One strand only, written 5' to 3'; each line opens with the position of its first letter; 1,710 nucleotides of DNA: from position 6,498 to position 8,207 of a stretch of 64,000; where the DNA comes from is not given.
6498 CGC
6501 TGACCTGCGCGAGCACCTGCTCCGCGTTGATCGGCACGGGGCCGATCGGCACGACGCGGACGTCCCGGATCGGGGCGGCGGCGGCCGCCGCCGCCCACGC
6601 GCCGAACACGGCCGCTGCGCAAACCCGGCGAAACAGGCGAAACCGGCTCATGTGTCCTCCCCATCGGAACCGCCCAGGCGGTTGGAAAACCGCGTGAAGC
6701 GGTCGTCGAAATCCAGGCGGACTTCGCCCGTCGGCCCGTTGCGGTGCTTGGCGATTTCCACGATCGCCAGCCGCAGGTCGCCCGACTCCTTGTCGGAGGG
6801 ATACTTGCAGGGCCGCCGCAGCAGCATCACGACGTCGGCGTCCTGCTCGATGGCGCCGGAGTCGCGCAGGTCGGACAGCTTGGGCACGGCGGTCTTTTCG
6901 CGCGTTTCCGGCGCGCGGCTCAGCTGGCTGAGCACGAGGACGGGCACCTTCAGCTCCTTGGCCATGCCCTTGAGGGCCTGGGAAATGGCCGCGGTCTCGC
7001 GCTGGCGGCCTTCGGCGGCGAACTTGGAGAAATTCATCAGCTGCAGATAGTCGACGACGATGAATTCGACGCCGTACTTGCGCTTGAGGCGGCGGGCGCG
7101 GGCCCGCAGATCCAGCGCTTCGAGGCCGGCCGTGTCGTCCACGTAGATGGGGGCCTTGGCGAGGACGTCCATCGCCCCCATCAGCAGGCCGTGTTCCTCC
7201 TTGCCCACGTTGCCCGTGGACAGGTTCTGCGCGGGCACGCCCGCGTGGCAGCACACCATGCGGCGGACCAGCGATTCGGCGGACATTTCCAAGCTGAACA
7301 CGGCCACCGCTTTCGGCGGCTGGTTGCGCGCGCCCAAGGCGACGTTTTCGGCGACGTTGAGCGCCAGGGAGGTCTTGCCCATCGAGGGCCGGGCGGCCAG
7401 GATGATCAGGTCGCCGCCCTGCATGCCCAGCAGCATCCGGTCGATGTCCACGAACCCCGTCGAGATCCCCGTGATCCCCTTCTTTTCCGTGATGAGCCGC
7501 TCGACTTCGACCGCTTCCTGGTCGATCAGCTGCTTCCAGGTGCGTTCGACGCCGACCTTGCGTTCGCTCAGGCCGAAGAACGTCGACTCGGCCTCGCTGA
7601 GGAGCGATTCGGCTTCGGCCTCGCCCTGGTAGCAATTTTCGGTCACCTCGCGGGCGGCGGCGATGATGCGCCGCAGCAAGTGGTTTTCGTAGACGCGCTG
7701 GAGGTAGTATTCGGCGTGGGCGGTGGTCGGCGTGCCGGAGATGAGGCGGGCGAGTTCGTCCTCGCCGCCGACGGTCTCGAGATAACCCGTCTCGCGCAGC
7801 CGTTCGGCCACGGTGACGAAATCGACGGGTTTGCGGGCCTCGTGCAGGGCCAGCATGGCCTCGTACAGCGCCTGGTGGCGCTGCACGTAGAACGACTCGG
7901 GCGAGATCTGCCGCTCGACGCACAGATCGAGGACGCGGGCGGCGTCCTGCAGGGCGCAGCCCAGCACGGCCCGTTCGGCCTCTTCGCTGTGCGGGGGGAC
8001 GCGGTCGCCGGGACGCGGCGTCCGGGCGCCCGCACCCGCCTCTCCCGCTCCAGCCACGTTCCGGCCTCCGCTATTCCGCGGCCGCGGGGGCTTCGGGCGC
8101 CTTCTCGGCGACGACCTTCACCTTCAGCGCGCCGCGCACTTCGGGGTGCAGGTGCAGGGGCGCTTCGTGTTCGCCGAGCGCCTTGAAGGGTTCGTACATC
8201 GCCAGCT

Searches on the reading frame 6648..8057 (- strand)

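Call 84: search_protein_families(library=pfam, proteins=[L176:17033-18232:+, L176:15398-17029:+, L177:10818-12833:+, L177:9277-9984:-], max_evalue=0.001)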
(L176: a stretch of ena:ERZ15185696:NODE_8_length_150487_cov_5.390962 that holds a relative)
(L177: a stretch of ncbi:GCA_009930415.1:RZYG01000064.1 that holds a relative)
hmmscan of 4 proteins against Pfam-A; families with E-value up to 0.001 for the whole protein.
L176:17033-18232:+ (399 aa): 1 family
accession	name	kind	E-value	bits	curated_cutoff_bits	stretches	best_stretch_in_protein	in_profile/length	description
PF15515.12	MvaI_BcnI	-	9.8e-55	186.4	25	1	164-389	1-227/227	MvaI/BcnI restriction endonuclease family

L176:15398-17029:+ (543 aa): 4 families
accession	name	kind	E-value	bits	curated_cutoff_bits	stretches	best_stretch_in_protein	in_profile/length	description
PF00145.23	DNA_methylase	-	7.8e-57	193.6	22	1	138-531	4-319/324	C-5 cytosine-specific DNA methylase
PF20582.4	UPF0758_N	-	4.6e-11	43.1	27.1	1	15-81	9-77/77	UPF0758 N-terminal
PF00633.29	HHH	-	0.00032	20.8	24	1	61-84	5-28/30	Helix-hairpin-helix motif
PF14520.12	HHH_5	-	0.00055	20.8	27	0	48-86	13-54/57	Helix-hairpin-helix domain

L177:10818-12833:+ (671 aa): 2 families
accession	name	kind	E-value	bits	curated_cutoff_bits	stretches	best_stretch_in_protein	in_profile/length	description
PF09848.15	SLFN-g3_helicase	-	4.2e-47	161.6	24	1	247-638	2-353/354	Schlafen group 3, DNA/RNA helicase domain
PF13191.12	AAA_16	-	6.1e-05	24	32.6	1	236-362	15-143/167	AAA ATPase domain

L177:9277-9984:- (235 aa): 0 families
